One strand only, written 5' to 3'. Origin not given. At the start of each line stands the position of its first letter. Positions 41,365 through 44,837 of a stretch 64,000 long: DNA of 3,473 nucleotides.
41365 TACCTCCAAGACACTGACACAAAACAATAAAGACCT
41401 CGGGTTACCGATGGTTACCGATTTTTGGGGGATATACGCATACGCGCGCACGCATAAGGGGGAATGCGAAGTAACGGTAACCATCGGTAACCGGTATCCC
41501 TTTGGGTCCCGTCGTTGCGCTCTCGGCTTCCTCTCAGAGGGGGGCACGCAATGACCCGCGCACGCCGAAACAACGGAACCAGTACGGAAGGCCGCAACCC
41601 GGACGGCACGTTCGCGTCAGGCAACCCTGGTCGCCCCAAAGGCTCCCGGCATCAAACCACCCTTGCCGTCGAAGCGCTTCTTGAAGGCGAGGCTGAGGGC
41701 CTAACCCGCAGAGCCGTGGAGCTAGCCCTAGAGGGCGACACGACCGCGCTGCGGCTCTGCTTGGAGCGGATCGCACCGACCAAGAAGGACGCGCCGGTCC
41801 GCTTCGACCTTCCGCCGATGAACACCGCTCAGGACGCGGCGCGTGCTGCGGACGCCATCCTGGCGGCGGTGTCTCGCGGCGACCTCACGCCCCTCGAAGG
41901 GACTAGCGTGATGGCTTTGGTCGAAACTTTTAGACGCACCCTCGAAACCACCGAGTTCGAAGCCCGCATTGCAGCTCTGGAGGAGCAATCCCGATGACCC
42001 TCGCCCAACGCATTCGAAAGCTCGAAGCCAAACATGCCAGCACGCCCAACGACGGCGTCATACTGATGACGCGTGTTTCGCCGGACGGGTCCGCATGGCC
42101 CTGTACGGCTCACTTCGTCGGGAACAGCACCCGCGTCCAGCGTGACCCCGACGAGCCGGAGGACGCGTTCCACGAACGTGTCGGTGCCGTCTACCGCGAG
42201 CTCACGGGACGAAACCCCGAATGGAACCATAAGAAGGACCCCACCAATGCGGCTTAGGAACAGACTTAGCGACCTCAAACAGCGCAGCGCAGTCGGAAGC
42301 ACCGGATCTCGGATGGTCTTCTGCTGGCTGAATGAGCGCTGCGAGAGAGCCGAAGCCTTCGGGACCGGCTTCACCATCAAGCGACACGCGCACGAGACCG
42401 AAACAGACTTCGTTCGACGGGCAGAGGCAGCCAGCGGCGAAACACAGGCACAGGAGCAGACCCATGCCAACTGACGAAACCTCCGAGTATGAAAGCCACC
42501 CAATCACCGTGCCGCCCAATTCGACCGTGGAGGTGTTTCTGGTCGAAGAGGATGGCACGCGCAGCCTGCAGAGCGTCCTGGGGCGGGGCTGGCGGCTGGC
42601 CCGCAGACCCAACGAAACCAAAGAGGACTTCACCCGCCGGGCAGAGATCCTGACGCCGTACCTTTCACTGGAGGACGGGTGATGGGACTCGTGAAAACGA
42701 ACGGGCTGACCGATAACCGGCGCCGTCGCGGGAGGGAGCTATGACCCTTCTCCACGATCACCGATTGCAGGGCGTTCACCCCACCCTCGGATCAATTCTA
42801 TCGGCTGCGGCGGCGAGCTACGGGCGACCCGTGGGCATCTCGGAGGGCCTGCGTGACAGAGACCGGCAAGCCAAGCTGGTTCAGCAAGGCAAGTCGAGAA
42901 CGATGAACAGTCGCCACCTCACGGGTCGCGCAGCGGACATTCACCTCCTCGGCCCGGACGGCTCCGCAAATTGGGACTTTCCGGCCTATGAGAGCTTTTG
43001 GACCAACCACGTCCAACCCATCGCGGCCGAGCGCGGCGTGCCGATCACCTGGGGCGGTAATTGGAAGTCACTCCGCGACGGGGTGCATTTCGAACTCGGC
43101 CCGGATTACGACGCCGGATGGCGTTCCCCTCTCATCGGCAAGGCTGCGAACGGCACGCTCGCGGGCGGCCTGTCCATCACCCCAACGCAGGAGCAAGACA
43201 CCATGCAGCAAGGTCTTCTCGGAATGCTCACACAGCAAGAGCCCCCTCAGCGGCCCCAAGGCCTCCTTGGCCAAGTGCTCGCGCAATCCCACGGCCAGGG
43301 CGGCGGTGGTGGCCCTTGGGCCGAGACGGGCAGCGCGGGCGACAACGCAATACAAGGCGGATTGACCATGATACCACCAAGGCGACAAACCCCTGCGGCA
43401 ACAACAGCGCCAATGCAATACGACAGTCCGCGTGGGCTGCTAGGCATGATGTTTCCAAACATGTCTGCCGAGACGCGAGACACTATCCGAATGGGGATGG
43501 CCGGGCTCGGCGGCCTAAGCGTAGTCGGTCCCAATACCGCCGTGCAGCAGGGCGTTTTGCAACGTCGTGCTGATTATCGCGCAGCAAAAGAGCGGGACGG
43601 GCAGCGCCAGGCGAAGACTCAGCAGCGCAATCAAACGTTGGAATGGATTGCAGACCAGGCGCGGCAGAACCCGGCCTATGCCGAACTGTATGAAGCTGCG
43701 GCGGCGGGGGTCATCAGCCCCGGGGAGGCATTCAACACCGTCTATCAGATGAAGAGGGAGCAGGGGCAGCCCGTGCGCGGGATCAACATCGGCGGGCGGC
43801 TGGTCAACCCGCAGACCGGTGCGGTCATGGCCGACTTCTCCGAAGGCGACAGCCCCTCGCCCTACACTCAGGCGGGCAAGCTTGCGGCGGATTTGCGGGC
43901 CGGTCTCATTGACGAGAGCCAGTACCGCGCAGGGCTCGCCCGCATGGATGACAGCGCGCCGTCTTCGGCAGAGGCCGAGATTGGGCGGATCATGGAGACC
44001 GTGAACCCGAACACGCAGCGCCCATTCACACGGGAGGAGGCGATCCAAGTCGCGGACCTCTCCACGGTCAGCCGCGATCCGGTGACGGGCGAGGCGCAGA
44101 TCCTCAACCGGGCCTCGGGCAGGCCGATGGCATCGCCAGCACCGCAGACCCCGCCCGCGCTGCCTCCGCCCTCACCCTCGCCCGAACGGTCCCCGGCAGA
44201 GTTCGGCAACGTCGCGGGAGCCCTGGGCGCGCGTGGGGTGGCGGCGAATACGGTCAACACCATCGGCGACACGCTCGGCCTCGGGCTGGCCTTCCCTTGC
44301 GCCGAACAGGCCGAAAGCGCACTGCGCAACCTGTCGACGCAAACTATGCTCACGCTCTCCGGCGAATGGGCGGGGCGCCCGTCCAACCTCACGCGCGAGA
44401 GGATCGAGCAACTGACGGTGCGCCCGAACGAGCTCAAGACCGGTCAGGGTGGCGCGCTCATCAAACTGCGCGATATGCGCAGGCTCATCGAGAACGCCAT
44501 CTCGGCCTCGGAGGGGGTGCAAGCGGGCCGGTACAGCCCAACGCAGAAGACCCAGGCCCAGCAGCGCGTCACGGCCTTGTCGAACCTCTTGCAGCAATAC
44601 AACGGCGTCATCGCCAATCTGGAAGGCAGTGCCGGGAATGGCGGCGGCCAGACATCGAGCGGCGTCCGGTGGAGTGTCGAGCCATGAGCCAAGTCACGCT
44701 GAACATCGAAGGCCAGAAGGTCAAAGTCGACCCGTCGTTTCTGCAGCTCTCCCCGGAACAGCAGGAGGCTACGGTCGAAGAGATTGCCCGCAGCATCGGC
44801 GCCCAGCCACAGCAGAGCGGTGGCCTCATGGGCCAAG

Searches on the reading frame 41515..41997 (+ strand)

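Call 9: search_protein_families(library=pfam, proteins=[window:41515-41997:+], max_evalue=0.001)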
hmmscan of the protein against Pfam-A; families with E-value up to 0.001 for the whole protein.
window:41515-41997:+ (160 aa): 1 family
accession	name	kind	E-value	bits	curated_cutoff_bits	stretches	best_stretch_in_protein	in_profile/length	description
PF18932.5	DUF5681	-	2.1e-08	35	27.5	1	35-90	10-76/77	Family of unknown function (DUF5681)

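Call 71: search_protein_families(library=phrogs, proteins=[window:41515-41997:+], max_evalue=0.001)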
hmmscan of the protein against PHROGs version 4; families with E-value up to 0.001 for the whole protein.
window:41515-41997:+ (160 aa): 2 families
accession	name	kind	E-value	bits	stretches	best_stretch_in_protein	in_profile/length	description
phrog_9747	-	unknown function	2.2e-05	25.3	1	31-157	8-140/147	-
phrog_8771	-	unknown function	0.00026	22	1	15-50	4-42/142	-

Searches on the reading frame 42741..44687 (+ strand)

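Call 9: search_protein_families(library=pfam, proteins=[window:42741-44687:+], max_evalue=0.001)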
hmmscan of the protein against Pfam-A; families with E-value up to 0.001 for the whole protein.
window:42741-44687:+ (648 aa): 1 family
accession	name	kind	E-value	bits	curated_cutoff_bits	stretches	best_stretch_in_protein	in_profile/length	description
PF13539.11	Peptidase_M15_4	-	1.4e-10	42.1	25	1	52-119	3-70/70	D-alanyl-D-alanine carboxypeptidase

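Call 71: search_protein_families(library=phrogs, proteins=[window:42741-44687:+], max_evalue=0.001)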
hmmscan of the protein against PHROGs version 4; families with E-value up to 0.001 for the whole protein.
window:42741-44687:+ (648 aa): 6 families
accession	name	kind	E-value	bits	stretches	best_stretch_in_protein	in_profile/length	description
phrog_465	-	lysis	2e-33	116.9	1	7-119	51-165/292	endolysin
phrog_5115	-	moron, auxiliary metabolic gene and host takeover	6.5e-13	49.6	1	24-123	31-122/283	ferredoxin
phrog_6523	-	lysis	1.3e-11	45.8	1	33-120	41-130/255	endolysin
phrog_1768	-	lysis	6.5e-11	41.6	1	33-119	954-1038/1577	endolysin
phrog_2649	-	lysis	1.6e-08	35.8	1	9-119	10-127/261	endolysin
phrog_15351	-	lysis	0.00019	21.9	1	40-130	52-146/289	endolysin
